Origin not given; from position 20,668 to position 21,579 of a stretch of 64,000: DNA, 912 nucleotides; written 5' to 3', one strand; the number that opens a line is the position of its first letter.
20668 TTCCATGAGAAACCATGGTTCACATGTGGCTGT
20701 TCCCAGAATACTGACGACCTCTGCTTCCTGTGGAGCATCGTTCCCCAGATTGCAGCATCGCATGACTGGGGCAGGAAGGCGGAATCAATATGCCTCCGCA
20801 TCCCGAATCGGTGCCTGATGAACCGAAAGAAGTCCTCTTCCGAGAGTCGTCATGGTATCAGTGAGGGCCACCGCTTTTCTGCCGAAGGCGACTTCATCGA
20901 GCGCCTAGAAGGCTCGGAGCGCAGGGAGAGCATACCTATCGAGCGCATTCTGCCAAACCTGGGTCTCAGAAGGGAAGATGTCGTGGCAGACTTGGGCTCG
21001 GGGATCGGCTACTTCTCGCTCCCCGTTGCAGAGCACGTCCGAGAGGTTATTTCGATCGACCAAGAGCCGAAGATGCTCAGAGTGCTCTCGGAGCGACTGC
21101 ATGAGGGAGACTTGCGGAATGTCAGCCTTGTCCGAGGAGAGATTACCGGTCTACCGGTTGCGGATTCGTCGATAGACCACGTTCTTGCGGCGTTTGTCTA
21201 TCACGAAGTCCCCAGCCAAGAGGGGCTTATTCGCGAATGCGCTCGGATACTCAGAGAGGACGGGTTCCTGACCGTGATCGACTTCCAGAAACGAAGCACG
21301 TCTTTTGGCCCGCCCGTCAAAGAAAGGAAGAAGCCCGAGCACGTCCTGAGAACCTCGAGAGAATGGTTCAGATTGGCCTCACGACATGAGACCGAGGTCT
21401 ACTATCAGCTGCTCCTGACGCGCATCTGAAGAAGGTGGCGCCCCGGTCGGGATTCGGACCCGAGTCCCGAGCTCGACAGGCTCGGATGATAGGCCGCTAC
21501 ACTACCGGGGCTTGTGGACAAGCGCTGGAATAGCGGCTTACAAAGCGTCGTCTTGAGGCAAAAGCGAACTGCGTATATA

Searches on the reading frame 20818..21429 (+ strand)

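Call 29: search_protein_families(library=pfam, proteins=[window:20818-21429:+], max_evalue=0.01)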
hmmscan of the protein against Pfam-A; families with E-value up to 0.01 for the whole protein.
window:20818-21429:+ (203 aa): 11 families
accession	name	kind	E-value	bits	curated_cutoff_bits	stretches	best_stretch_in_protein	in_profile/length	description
PF08241.18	Methyltransf_11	-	1.4e-18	67.8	21.2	1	58-152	2-94/95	Methyltransferase domain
PF13649.12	Methyltransf_25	-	1.9e-16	61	27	1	56-149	1-97/97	Methyltransferase domain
PF13847.12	Methyltransf_31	-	1.2e-15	57.9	27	1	53-183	4-129/145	Methyltransferase domain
PF08242.18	Methyltransf_12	-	5.5e-10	40.3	30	1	58-151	2-98/98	Methyltransferase domain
PF01209.24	Ubie_methyltran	-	1.2e-09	38.4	20.1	1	51-159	46-157/233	ubiE/COQ5 methyltransferase family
PF02475.24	TRM5-TYW2_MTfase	-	1.4e-08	35.3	28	1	52-169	36-151/164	TRM5/TYW2 methyltransferase domain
PF13489.12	Methyltransf_23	-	5.2e-06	26.7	27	1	42-175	14-124/164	Methyltransferase domain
PF00398.26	RrnaAD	-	9e-06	25.4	24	1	41-106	19-82/263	Ribosomal RNA adenine dimethylase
PF05175.20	MTS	-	4.2e-05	23.7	23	1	45-155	24-140/170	Methyltransferase small domain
PF05148.21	Methyltransf_8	-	0.0009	19.6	27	1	40-163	59-166/219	Hypothetical methyltransferase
PF01135.25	PCMT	-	0.0013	18.9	20.3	1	47-108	68-132/210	Protein-L-isoaspartate(D-aspartate) O-methyltransferase (PCMT)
